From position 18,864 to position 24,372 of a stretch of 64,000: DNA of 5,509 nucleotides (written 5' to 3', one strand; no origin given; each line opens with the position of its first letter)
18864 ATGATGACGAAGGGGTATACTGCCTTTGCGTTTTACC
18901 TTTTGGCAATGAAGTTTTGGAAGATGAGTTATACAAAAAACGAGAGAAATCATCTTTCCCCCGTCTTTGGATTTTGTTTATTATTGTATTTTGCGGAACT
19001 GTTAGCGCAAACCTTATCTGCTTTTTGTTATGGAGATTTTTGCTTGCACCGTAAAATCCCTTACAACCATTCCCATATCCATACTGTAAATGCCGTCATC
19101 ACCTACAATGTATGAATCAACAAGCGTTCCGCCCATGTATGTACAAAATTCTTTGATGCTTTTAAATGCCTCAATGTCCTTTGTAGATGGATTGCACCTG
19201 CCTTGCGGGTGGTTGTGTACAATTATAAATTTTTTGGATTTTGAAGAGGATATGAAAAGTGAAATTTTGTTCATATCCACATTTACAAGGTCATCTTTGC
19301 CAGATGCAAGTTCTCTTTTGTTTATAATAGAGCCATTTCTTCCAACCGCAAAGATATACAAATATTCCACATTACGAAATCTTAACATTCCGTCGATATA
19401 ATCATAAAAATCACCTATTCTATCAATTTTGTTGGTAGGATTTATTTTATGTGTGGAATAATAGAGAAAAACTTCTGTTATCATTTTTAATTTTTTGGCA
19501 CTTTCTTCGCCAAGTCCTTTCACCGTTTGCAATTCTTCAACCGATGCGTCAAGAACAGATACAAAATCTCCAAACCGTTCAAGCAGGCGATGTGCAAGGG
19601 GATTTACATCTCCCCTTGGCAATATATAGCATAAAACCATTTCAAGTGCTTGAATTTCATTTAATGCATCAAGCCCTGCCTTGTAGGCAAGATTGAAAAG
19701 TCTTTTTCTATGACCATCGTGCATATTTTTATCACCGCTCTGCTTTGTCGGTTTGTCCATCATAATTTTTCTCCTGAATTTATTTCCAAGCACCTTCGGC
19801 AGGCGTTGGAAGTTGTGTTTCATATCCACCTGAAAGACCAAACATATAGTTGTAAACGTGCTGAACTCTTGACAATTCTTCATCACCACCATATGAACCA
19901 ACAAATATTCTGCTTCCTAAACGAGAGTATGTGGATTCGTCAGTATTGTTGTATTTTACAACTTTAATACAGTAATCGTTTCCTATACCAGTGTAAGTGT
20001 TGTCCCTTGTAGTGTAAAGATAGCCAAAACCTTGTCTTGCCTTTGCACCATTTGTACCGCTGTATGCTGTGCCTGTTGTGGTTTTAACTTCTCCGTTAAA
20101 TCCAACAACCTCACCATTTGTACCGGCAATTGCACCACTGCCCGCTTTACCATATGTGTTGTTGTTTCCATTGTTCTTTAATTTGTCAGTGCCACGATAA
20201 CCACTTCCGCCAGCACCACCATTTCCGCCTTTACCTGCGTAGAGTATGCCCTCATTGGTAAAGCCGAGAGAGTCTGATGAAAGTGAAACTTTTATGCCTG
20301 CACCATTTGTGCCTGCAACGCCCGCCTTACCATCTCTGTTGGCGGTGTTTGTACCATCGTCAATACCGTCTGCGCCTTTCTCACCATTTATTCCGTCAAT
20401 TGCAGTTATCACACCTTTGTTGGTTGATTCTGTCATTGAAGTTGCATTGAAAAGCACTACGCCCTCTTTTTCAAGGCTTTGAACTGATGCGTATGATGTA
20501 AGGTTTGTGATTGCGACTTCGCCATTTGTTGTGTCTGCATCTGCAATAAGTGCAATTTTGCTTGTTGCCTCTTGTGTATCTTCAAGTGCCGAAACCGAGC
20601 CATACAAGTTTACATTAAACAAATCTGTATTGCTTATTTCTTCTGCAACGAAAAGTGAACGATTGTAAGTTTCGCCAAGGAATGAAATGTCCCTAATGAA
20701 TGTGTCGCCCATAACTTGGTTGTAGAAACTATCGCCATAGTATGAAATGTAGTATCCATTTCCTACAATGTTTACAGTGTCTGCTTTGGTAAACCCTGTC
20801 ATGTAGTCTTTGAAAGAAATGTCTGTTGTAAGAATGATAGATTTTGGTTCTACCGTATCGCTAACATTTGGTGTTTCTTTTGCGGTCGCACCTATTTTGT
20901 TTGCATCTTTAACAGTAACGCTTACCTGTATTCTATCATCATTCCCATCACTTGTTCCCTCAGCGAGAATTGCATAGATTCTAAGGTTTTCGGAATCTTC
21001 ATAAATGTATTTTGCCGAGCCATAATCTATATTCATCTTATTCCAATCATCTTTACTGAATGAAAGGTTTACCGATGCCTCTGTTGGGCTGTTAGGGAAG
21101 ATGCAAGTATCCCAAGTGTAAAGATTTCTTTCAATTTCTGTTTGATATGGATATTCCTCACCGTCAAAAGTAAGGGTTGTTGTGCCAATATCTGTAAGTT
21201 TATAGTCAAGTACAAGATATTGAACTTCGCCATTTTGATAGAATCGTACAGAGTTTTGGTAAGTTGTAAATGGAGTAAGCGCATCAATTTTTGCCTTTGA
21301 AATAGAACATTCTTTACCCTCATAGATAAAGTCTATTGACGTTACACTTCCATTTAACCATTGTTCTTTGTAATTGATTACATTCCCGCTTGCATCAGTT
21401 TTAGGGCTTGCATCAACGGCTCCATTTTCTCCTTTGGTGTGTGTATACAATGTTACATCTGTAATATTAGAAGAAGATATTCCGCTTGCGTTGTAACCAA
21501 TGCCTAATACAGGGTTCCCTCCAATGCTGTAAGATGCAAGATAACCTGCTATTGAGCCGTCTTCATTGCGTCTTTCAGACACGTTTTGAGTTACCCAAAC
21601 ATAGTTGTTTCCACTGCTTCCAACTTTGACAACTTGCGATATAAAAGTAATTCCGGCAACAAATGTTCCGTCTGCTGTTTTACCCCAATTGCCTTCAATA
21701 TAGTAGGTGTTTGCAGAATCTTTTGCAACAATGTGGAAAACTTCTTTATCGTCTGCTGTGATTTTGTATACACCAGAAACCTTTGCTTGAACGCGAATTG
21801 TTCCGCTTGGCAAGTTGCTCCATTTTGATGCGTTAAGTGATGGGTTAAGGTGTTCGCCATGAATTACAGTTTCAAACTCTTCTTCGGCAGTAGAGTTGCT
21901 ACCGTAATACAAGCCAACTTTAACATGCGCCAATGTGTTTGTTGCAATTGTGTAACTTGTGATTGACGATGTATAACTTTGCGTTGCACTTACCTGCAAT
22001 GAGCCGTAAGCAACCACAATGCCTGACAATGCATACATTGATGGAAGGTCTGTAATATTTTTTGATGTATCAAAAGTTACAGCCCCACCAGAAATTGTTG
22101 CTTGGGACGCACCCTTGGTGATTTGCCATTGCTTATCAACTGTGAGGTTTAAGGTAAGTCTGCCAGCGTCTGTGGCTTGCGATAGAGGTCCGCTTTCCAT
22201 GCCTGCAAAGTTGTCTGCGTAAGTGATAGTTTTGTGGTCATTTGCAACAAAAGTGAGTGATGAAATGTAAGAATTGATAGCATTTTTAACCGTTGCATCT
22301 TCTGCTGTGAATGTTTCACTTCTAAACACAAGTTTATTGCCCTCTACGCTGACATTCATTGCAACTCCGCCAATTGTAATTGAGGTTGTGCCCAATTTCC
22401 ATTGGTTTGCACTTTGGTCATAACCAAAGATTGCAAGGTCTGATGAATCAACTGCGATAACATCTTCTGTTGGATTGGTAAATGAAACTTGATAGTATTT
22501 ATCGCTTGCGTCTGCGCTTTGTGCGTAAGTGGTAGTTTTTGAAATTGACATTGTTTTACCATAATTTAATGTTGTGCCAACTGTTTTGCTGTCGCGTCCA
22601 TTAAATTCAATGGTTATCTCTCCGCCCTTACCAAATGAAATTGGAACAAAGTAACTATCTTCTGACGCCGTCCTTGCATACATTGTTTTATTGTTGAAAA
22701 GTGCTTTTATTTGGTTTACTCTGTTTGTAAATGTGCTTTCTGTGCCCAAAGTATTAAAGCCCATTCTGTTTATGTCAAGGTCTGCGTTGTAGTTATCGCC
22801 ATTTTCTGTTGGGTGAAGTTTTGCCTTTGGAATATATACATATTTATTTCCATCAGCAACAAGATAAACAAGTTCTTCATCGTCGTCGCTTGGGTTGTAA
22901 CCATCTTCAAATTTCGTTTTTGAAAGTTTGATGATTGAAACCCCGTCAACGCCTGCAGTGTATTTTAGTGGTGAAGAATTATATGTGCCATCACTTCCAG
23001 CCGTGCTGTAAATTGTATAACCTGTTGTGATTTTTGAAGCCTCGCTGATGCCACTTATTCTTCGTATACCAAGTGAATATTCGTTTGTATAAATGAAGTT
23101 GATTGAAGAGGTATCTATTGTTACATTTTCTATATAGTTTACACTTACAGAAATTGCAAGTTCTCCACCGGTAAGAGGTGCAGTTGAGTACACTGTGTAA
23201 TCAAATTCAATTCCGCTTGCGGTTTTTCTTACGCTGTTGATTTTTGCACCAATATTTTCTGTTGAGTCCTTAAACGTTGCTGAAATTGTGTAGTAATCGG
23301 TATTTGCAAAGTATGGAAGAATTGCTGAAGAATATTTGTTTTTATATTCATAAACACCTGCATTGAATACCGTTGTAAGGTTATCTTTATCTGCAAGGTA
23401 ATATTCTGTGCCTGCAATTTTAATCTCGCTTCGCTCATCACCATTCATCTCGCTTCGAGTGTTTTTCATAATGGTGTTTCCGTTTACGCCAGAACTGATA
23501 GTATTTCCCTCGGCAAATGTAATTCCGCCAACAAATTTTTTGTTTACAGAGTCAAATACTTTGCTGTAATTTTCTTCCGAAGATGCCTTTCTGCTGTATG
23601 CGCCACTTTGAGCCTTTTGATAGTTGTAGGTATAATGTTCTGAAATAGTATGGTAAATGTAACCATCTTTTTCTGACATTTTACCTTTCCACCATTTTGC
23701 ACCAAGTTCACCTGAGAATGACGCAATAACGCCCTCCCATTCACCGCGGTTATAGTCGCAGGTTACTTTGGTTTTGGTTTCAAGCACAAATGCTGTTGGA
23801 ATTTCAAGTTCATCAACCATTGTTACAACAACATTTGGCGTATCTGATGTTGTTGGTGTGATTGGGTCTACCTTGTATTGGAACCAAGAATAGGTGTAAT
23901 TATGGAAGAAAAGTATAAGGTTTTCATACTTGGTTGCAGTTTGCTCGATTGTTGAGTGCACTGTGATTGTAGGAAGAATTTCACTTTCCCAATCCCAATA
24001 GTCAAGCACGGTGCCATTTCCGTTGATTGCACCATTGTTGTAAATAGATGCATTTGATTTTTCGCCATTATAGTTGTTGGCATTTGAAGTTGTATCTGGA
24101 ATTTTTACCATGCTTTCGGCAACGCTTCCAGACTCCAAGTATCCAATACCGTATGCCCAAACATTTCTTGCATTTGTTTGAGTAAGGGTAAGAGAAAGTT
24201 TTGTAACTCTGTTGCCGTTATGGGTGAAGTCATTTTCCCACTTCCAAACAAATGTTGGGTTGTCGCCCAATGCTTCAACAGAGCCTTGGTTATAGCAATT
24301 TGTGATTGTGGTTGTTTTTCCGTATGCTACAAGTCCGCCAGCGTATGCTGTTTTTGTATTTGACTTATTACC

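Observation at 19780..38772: Single 19 kb gene for a ~6,330-aa lipoprotein-anchored, multi-module beta-helix/Ig-like surface giant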

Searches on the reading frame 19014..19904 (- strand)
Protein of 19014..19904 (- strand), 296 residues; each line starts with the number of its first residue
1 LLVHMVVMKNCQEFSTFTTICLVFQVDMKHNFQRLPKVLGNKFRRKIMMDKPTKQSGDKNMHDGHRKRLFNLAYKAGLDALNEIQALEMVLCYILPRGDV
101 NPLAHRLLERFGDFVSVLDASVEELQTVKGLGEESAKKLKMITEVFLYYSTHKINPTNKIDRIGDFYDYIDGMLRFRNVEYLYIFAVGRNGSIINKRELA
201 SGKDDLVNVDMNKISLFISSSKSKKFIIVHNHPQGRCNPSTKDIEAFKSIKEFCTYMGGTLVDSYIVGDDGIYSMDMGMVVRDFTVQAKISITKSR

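Call 8: search_protein_families(library=pfam, proteins=[window:19014-19904:-], max_evalue=0.001)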
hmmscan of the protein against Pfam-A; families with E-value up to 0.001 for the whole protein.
window:19014-19904:- (296 aa): 4 families
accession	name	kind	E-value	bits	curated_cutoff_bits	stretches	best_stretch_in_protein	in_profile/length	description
PF04002.20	RadC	-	1e-20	74.3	22.1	1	164-276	5-117/121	RadC-like JAB domain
PF14520.12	HHH_5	-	6.9e-05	23.7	27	1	103-141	14-53/57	Helix-hairpin-helix domain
PF12826.13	HHH_2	-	0.00028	21.4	27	1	103-139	15-51/64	Helix-hairpin-helix motif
PF00633.29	HHH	-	0.0004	20.5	24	1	114-138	2-26/30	Helix-hairpin-helix motif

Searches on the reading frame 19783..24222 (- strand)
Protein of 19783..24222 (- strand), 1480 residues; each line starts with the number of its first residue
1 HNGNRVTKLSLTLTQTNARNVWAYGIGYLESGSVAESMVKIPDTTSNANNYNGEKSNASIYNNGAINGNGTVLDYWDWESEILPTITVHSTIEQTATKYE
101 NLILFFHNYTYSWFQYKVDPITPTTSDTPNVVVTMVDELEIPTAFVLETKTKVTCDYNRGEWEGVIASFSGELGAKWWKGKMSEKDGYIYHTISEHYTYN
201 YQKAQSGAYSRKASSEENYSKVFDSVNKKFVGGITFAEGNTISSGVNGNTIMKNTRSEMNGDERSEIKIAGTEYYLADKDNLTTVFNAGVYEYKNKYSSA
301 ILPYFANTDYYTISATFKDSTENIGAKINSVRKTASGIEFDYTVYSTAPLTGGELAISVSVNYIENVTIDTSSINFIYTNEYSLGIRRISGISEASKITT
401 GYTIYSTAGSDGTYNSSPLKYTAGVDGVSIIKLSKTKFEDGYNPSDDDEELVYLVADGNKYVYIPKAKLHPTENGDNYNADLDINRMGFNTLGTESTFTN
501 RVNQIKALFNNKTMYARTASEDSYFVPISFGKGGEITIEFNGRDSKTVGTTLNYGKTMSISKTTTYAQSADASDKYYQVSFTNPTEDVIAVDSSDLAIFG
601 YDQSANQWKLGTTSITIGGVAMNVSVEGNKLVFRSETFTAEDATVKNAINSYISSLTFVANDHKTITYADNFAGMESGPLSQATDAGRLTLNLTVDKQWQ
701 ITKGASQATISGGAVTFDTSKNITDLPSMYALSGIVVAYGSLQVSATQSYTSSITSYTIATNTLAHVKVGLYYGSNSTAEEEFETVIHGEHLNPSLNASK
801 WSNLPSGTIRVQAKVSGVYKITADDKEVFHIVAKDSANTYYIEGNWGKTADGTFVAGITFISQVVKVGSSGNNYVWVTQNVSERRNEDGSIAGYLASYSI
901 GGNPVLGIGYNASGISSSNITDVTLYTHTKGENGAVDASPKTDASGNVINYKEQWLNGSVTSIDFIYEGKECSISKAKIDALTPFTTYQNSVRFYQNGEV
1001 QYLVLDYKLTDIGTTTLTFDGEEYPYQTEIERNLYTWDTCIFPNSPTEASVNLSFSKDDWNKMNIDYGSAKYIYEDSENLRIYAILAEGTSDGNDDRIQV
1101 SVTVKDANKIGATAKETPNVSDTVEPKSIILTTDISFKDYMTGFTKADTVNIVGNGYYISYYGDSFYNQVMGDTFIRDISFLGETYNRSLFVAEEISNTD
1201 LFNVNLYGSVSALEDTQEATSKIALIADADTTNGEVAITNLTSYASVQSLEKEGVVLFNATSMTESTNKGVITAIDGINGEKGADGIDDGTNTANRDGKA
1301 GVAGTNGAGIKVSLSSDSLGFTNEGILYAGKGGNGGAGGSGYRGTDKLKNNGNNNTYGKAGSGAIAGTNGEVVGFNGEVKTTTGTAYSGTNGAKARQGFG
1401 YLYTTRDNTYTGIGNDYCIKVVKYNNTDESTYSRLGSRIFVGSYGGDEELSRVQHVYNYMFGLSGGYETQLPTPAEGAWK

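Call 63: find_homologous_proteins(query=window:19783-24222:-, max_evalue=0.001)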
Query window:19783-24222:- (1480 aa): 1 proteins with E <= 0.001 among 8000 candidates.
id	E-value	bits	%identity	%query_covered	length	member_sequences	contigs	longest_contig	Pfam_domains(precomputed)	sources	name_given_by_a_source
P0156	0.0e+0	1263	48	99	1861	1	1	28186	-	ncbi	-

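Call 78: predict_structure(alignment_id=A8)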
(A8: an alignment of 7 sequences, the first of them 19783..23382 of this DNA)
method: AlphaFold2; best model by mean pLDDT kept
length: 1200 residues; sequences in the alignment: 7
mean_pLDDT: 59.1   pTM: 0.36
mean pLDDT of the five models: 59.1, 58.8, 58.6, 54.2, 50.6
residues with pLDDT >= 90: 41; 70-90: 311; 50-70: 433; < 50: 415
segments of 3 or more residues with pLDDT < 50: 1-12, 66-72, 130-136, 194-199, 240-242, 244-250, 495-502, 507-509, 543-547, 589-593, 649-661, 664-668, 732-784, 786-792, 802-882, 888-893, 935-941, 999-1012, 1014-1021, 1051-1053, 1055-1084, 1098-1113, 1117-1200
pLDDT, mean of each block of 10 residues (from residue 1): 24 60 54 62 61 64 55 59 57 60 71 53 68 54 72 70 66 78 84 49 80 73 78 61 46 72 87 89 85 84 90 86 87 78 84 86 87 89 90 83 76 88 89 86 79 87 91 78 59 52 50 55 74 68 50 57 57 56 55 57 68 74 71 74 64 44 48 62 63 66 57 59 59 38 31 23 33 45 44 49 42 36 36 31 34 29 31 35 47 49 58 54 63 49 59 59 64 60 66 54 43 47 52 58 59 45 38 36 50 55 46 47 35 32 36 34 41 44 35 32
secondary structure, 60 per line:
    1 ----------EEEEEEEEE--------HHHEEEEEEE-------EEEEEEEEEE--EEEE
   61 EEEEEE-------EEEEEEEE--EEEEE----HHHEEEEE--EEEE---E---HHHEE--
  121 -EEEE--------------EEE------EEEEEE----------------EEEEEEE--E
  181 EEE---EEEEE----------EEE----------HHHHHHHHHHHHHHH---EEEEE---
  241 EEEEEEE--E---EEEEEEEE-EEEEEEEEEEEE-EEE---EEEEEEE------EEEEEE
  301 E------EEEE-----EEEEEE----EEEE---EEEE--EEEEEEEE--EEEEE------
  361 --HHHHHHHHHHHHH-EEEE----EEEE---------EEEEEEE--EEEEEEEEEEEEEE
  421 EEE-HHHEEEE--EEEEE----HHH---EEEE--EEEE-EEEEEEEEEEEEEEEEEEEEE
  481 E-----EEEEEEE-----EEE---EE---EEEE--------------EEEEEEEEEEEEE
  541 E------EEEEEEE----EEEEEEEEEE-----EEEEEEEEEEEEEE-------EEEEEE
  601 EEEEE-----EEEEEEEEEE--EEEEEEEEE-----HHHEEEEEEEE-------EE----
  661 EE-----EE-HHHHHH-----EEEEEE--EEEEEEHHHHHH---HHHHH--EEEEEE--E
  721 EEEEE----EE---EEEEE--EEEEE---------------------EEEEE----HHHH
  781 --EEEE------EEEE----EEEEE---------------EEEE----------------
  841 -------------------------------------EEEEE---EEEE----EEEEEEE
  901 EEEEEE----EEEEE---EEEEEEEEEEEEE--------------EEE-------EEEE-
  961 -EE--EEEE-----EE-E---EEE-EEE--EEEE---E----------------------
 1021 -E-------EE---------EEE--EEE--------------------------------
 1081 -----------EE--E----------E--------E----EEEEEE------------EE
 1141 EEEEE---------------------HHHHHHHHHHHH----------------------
elements in order (helices of 4 or more, strands of 3 or more residues): E11-19 E31-37 E45-54 E57-66 E74-81 E84-88 E96-100 E103-106 E122-125 E140-142 E149-154 E171-177 E180-183 E187-191 E202-204 H215-229 E233-237 E241-247 E254-261 E263-274 E276-278 E282-288 E295-301 E308-311 E317-322 E327-330 E334-337 E340-347 E350-354 H363-375 E377-380 E385-388 E398-404 E407-423 E428-431 E434-438 E449-452 E455-458 E460-481 E487-493 E499-501 E510-513 E528-541 E548-554 E559-568 E574-587 E595-605 E611-620 E623-631 E640-647 H671-676 E682-687 E690-695 H696-701 H705-709 E712-717 E720-725 E735-739 E742-746 E768-772 H777-780 E783-786 E793-796 E801-805 E821-824 E878-882 E886-889 E894-906 E911-915 E919-931 E946-948 E956-959 E966-969 E982-984 E986-988 E991-994 E1041-1043 E1046-1048 E1121-1126 E1139-1145 H1167-1178

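Call 82: fold_search(model_id=the predicted structure, library=pdb)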
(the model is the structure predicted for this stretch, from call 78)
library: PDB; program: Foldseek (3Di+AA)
matches with E <= 10: 1046; with E <= 0.001: 1
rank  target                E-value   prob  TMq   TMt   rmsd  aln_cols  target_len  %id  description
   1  9g2h_A                4.9e-04  0.23  0.06  0.05  45.7       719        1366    8  Mouse Teneurin2 dimer variant A1B0 (released 2026-01-21)
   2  9g42_A                2.7e-03  0.23  0.05  0.04  43.2       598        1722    8  Mouse Teneurin2 dimer variant A0B0 (released 2026-01-21)
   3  5oqg_A                1.6e-02  0.09  0.04  0.11  53.5       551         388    8  Crystal structure of a single chain trimer composed of the MHC I heavy chain H-2Kb W167A, beta-2microglobulin, and and (released 2018-04-11)
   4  5my4_B                2.9e-02  0.20  0.05  0.17  22.9       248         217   10  Structure of Pyroglutamate-Abeta-specific Fab c#17 in complex with human Abeta-pE3-12PEGb (released 2017-06-28)
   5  1seq_H                2.9e-02  0.20  0.05  0.17  24.0       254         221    8  Fab MNAC13 (released 2005-03-01)
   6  2xkn_B                3.4e-02  0.21  0.05  0.18  23.0       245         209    8  Crystal structure of the Fab fragment of the anti-EGFR antibody 7A7 (released 2011-06-15)
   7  2hrp_H                3.4e-02  0.21  0.05  0.18  21.5       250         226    8  ANTIGEN-ANTIBODY COMPLEX (released 1997-12-31)
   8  5myk_B                5.3e-02  0.16  0.05  0.17  24.2       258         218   10  Structure of Pyroglutamate-Abeta-specific Fab c#17 in complex with murine Abeta-pE3-18PEGb (released 2017-06-28)
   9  5mub_R                6.8e-02  0.18  0.05  0.18  20.9       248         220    7  ACC1 Fab fragment in complex with citrullinated C1 epitope of CII (CG05) (released 2017-07-19)
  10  7d85_B                7.9e-02  0.16  0.05  0.18  23.0       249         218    8  Crystal structure of anti-ErbB3 Fab ISU104 in complex with human ErbB3 extracellular domain 3 (released 2021-04-07)
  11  1l7t_H                7.9e-02  0.15  0.05  0.17  19.1       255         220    7  Crystal Structure Analysis of the anti-testosterone Fab fragment (released 2002-10-02)
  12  5b4m_C                7.9e-02  0.14  0.05  0.17  23.4       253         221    9  Crystal structure of an Fab against human influenza A (released 2017-04-12)
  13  6hgu_H                7.9e-02  0.12  0.05  0.16  21.6       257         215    8  Crystal Structure of an anti-APP-tag Fab (released 2019-11-20)
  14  7c94_B                8.4e-02  0.20  0.05  0.18  19.8       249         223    8  Crystal structure of the anti-human podoplanin antibody Fab fragment complex with glycopeptide (released 2020-09-30)
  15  5wnb_I                8.8e-02  0.15  0.05  0.17  23.8       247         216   10  Structure of antibody 3D3 bound to the linear epitope of RSV G (released 2018-03-14)
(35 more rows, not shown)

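Call 94: fold_search(model_id=the predicted structure, library=viral)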
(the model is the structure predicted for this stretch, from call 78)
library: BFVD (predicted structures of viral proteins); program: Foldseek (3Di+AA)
matches with E <= 10: 433; with E <= 0.001: 1
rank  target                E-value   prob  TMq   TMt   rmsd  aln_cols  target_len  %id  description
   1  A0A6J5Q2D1            2.0e-05  0.33  0.08  0.08  56.7      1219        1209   10  Uncharacterized protein [uncultured Caudovirales phage]
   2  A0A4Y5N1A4            2.0e-03  0.06  0.04  0.06  50.0       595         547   12  Tail fibers protein [Lactococcus phage CHPC971]
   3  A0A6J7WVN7            4.0e-03  0.13  0.06  0.12  27.3       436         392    9  Uncharacterized protein [uncultured Caudovirales phage]
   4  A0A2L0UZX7            4.2e-03  0.11  0.06  0.08  37.3       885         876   11  Uncharacterized protein [Agrobacterium phage Atu_ph07]
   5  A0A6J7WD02            5.3e-03  0.05  0.05  0.05  43.1      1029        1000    9  Uncharacterized protein [uncultured Caudovirales phage]
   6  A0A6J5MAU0            5.9e-03  0.06  0.05  0.06  49.7      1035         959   10  Uncharacterized protein [uncultured Caudovirales phage]
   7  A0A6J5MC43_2          7.6e-03  0.08  0.07  0.07  48.1      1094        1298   10  DUF4815 domain-containing protein [uncultured Caudovirales phage]
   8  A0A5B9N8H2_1          8.8e-03  0.03  0.04  0.04  48.3       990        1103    7  (no name in the UniProt tables at hand)
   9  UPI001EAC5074         1.2e-02  0.06  0.05  0.07  36.5       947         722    8  (no name look-up for this kind of identifier)
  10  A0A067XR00            1.6e-02  0.04  0.05  0.05  43.0      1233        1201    9  (no name in the UniProt tables at hand)
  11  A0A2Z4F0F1            1.8e-02  0.15  0.05  0.14  25.0       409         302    7  (no name in the UniProt tables at hand)
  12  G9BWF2                1.8e-02  0.02  0.03  0.04  42.0       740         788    8  (no name in the UniProt tables at hand)
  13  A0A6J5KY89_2          2.1e-02  0.06  0.05  0.07  74.4       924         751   10  Uncharacterized protein [uncultured Caudovirales phage]
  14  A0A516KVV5            2.1e-02  0.03  0.04  0.05  54.9       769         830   12  (no name in the UniProt tables at hand)
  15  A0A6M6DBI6            2.3e-02  0.92  0.05  0.20   7.0        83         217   17  (no name in the UniProt tables at hand)
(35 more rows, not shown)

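Call 111: search_protein_families(library=pfam, alignment_id=A8, max_evalue=0.01)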
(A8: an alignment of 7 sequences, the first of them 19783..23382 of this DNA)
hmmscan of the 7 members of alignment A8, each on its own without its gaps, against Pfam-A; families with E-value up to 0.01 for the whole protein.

A. member 1, window:19783-23382:- (1200 aa): 0 families

B. families by the number of members that match (of 7 scanned): 0 families
